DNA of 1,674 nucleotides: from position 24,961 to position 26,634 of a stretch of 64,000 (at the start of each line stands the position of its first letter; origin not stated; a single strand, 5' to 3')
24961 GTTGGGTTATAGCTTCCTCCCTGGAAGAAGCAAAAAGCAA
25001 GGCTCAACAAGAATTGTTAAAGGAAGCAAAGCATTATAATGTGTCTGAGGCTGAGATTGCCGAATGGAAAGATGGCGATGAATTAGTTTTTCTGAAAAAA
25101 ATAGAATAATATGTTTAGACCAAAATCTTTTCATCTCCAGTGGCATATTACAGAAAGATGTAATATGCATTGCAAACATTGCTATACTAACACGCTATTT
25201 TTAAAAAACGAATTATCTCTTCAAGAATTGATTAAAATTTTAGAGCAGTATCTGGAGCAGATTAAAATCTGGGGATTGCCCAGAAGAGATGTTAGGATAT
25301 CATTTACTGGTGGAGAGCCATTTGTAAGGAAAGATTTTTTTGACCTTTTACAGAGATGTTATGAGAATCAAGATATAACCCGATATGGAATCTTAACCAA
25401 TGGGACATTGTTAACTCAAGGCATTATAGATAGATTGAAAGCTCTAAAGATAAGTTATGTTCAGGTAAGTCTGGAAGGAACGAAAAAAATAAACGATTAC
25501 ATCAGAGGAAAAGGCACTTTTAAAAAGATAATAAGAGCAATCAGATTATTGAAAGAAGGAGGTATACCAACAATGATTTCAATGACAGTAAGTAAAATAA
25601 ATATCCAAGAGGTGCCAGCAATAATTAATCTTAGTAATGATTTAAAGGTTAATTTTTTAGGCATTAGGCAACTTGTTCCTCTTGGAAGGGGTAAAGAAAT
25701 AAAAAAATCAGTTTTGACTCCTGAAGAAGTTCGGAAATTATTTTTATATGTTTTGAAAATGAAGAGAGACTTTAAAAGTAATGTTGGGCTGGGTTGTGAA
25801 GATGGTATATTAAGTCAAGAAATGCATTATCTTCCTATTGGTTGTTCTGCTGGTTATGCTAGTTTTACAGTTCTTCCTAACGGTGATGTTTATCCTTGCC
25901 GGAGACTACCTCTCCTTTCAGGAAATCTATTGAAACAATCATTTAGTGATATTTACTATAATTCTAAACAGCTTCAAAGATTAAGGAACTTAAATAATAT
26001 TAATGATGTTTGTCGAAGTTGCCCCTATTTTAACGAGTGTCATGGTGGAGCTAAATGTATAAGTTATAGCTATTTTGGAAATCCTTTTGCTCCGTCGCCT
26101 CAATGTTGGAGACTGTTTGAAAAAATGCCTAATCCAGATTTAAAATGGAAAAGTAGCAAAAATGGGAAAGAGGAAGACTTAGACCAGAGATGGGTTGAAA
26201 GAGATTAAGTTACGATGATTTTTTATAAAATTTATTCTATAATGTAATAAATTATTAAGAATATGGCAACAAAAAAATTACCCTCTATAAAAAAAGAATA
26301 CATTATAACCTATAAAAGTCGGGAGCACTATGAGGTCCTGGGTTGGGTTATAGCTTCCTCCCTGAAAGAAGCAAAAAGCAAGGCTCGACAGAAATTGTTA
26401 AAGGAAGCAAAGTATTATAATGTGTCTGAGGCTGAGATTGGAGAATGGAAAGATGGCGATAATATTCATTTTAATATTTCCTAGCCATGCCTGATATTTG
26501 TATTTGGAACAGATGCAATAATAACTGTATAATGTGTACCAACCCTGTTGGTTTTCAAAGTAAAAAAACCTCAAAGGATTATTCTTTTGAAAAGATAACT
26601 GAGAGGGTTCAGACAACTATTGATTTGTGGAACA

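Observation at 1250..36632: The radical SAM island splits a type IV pilus super-locus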

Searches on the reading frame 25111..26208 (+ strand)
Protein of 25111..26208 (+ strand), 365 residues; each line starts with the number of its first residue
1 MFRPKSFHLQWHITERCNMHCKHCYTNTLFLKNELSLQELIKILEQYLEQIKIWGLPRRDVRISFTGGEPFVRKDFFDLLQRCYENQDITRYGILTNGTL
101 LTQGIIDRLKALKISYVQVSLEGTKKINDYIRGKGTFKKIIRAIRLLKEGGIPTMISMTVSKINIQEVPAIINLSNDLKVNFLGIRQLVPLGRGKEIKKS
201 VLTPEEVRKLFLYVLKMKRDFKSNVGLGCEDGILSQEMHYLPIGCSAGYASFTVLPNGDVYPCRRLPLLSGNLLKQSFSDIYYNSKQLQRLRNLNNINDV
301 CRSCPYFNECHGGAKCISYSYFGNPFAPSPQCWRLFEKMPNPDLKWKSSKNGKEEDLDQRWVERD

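Call 6: search_protein_families(library=pfam, proteins=[window:25111-26208:+], max_evalue=0.01)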
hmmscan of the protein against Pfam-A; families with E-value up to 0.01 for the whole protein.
window:25111-26208:+ (365 aa): 3 families
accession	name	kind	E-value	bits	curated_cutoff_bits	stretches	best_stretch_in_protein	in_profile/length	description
PF04055.27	Radical_SAM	-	3.2e-27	96.2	29.5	1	13-174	3-165/166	Radical SAM superfamily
PF13186.11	SPASM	-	5.7e-11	43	21.5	1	245-305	1-67/67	Iron-sulfur cluster-binding domain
PF13353.11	Fer4_12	-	1.8e-05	25.5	22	1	15-123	13-115/137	4Fe-4S single cluster domain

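Call 10: search_protein_families(library=ncbifam, proteins=[window:25111-26208:+], max_evalue=0.01)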
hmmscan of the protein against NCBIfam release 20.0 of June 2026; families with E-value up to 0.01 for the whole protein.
window:25111-26208:+ (365 aa): 88 families (the best 25 are shown)
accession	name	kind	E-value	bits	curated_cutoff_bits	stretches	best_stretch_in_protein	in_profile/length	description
TIGR04340.1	rSAM_ACGX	hypoth_equivalog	1.4e-48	165.8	400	2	6-214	2-205/341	radical SAM/SPASM domain protein, ACGX system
TIGR04545.1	rSAM_ahbD_hemeb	equivalog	3.9e-46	158.1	500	1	10-332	3-335/339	heme b synthase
TIGR04082.1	rSAM_for_selen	equivalog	2.8e-44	151.8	350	1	3-314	195-497/516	thio(seleno)oxazole modification radical SAM maturase SbtM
TIGR04053.2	TIGR04053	equivalog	4.4e-44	151.2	395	2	5-218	6-214/366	TIGR04053 family radical SAM/SPASM domain-containing protein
TIGR04055.1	rSAM_NirJ2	equivalog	1.3e-42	146.5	500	1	10-332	3-322/326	putative heme d1 biosynthesis radical SAM protein NirJ2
TIGR04546.1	rSAM_ahbC_deAc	equivalog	2.3e-39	135.3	650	2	9-222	41-247/390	12,18-didecarboxysiroheme deacetylase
TIGR03962.1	mycofact_rSAM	equivalog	1e-38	133.4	265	1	9-333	14-332/339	mycofactocin radical SAM maturase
TIGR04250.1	SCM_rSAM_ScmE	equivalog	6e-38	130.7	400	1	10-334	6-348/358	SynChlorMet cassette radical SAM/SPASM protein ScmE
NF050035.1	rSAM_WgK_link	exception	6.1e-38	130.8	650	2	11-217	13-212/367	radical SAM/SPASM peptide maturase WgkB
TIGR04051.1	rSAM_NirJ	equivalog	2.2e-37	128.9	515.45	2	11-209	6-197/354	heme d1 biosynthesis radical SAM protein NirJ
TIGR04303.1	GeoRSP_rSAM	equivalog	1.3e-36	126.9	400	1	9-333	7-325/325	GeoRSP system radical SAM/SPASM protein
TIGR04054.1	rSAM_NirJ1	equivalog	8.2e-35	120.1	650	1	10-223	39-245/387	putative heme d1 biosynthesis radical SAM protein NirJ1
TIGR02109.1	PQQ_syn_pqqE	equivalog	4.3e-34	118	381.35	1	11-334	11-332/358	pyrroloquinoline quinone biosynthesis protein PqqE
TIGR04133.1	rSAM_w_lipo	hypoth_equivalog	1.9e-33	115.8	425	1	8-314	25-331/350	TIGR04133 family radical SAM/SPASM protein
TIGR04347.1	pseudo_SAM_Halo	equivalog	1.6e-32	113.3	525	2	10-221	41-245/390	TIGR04347 family pseudo-SAM/SPASM protein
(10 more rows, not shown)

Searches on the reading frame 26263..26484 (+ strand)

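Call 49: search_protein_families(library=padloc, proteins=[window:26263-26484:+], max_evalue=0.01)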
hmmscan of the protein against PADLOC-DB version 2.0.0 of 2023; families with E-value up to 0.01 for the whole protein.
window:26263-26484:+ (73 aa): 0 families

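Call 61: search_protein_families(library=pfam, proteins=[window:26263-26484:+], max_evalue=10)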
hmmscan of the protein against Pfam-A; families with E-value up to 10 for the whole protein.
window:26263-26484:+ (73 aa): 2 families
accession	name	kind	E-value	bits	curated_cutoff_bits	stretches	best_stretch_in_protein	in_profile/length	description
PF07566.17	DUF1543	-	0.0013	19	22.9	1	27-50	9-32/52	Domain of Unknown Function (DUF1543)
PF02214.28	BTB_2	-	0.05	14.4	21.4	1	10-59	41-91/94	BTB/POZ domain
